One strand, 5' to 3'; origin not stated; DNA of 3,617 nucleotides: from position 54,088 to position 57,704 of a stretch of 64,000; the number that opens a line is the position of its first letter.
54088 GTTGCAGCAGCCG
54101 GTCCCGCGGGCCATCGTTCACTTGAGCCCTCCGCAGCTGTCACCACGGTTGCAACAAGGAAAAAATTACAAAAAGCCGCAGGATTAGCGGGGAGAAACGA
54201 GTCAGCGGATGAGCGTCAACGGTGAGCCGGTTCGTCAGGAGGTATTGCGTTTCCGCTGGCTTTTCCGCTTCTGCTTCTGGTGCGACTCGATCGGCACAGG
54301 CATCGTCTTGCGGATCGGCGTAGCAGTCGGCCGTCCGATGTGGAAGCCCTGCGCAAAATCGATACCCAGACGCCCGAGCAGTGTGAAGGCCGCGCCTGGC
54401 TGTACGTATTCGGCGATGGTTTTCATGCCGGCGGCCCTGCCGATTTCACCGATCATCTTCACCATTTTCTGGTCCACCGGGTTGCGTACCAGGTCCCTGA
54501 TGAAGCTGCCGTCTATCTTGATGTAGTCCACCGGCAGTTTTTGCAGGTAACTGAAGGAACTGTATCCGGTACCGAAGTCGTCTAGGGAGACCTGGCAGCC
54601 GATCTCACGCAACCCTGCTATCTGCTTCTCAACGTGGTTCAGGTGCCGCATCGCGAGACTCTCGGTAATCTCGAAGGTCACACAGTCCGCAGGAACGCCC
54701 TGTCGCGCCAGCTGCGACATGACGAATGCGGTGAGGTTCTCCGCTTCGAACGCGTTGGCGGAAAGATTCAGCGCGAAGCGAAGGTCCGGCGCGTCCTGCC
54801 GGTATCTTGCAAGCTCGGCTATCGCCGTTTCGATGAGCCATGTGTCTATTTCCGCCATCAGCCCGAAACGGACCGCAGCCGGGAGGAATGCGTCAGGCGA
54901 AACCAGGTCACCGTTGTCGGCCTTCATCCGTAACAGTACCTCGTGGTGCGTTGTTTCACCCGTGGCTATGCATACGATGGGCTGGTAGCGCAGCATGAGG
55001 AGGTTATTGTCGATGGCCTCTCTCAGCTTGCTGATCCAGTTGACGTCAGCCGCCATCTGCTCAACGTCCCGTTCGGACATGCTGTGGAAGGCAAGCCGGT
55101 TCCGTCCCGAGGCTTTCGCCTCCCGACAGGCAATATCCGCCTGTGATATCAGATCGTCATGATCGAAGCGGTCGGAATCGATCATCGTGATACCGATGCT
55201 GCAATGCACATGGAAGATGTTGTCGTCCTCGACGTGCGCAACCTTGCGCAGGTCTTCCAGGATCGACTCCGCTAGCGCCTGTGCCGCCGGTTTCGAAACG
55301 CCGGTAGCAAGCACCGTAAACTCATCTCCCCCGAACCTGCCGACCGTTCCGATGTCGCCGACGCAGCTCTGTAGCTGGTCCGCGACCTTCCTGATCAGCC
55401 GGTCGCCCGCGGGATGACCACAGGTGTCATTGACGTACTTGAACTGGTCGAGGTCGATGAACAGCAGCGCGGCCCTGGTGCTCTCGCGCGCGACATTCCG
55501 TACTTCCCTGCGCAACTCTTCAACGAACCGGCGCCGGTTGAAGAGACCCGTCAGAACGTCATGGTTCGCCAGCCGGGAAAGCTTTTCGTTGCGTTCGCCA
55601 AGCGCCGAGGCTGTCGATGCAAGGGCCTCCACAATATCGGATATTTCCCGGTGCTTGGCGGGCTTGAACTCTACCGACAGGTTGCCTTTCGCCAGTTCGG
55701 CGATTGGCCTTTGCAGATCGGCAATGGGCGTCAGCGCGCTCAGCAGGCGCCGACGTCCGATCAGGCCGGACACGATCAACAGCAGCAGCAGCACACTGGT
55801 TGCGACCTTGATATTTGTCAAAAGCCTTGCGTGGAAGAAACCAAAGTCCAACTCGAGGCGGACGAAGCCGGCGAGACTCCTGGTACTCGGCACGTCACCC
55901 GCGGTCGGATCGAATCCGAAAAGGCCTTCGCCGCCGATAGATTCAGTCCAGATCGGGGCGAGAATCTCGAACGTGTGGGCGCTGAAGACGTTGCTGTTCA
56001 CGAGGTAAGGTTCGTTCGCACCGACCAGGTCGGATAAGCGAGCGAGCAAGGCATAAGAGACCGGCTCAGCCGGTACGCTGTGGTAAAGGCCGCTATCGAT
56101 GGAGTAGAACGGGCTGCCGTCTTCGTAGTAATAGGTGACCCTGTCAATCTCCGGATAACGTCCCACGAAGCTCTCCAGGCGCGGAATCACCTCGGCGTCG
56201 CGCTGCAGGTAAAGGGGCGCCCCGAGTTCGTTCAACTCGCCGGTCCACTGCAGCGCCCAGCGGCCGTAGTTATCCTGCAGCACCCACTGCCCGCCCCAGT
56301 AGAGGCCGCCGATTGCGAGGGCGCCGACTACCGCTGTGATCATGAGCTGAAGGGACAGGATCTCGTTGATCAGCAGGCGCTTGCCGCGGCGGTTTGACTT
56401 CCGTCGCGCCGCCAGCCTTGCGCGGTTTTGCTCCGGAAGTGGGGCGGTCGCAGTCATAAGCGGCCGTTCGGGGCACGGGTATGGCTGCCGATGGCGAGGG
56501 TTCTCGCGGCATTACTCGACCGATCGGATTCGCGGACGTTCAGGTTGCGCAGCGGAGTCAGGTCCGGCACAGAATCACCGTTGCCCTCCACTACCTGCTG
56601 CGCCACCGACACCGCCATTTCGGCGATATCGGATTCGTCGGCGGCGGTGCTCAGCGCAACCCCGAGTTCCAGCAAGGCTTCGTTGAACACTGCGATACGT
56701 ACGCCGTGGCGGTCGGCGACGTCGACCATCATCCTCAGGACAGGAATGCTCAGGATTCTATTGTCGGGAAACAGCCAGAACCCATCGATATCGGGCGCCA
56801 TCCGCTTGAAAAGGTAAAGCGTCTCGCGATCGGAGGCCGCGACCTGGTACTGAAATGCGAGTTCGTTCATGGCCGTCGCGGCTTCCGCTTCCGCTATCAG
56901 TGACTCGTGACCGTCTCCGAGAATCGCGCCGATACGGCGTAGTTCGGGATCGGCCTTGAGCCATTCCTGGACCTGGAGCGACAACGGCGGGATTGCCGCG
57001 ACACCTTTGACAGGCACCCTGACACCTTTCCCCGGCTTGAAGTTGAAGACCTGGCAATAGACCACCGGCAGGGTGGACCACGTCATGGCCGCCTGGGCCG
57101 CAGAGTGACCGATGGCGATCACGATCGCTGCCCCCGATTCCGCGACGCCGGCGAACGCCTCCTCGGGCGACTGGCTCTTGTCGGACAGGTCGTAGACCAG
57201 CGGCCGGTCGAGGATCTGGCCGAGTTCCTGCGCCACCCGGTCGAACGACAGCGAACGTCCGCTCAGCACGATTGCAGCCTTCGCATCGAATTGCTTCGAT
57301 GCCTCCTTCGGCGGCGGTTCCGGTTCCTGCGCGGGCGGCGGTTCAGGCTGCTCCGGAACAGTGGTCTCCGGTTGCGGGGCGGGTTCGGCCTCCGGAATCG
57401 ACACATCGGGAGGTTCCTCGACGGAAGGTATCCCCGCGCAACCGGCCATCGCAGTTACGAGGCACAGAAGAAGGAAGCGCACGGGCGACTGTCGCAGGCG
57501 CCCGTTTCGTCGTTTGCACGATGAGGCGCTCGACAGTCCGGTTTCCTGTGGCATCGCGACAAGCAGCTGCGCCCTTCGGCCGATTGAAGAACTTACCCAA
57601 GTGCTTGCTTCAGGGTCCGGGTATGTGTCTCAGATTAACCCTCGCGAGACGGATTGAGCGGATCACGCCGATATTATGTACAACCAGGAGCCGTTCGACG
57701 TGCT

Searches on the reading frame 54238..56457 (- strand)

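Call 5: search_protein_families(library=pfam, proteins=[window:54238-56457:-], max_evalue=1)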
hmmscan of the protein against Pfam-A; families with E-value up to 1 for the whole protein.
window:54238-56457:- (740 aa): 4 families
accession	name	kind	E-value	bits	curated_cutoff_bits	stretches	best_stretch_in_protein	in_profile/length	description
PF00563.25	EAL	-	6.6e-68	229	31.3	1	477-710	3-236/236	EAL domain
PF00990.26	GGDEF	-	1.4e-44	152.2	23.8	1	297-454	1-161/161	Diguanylate cyclase, GGDEF domain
PF00672.30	HAMP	-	0.002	18.8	25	1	241-286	6-51/53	HAMP domain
PF13563.12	2_5_RNA_ligase2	-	0.028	14.9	27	1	353-440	45-129/152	2'-5' RNA ligase superfamily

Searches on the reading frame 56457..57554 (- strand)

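Call 5: search_protein_families(library=pfam, proteins=[window:56457-57554:-], max_evalue=1)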
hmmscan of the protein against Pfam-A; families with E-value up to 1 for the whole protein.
window:56457-57554:- (366 aa): 0 families

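Call 6: search_protein_families(library=ncbifam, proteins=[window:56457-57554:-], max_evalue=1)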
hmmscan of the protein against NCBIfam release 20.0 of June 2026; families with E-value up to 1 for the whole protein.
window:56457-57554:- (366 aa): 5 families
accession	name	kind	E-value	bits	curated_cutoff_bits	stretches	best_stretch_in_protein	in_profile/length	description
TIGR02671.1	cas_csx9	equivalog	0.015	14.5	156.65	1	238-335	157-249/377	type I-A CRISPR-associated protein Cas8a2/Csx9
NF041320.1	pfkB_Halo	equivalog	0.096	12.1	400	1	257-336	218-291/302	1-phosphofructokinase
NF058595.1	invert_tail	domain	0.1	12.9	37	1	13-49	46-82/113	lipo-invert putative C-terminal anchoring domain-containing protein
NF008082.0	PRK10819.1-3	equivalog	0.33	10.7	265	1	24-88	47-107/242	TonB system transport protein TonB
TIGR04526.1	predic_Ig_block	subfamily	0.75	8.6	150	0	44-88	80-126/693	putative immunoglobulin-blocking virulence protein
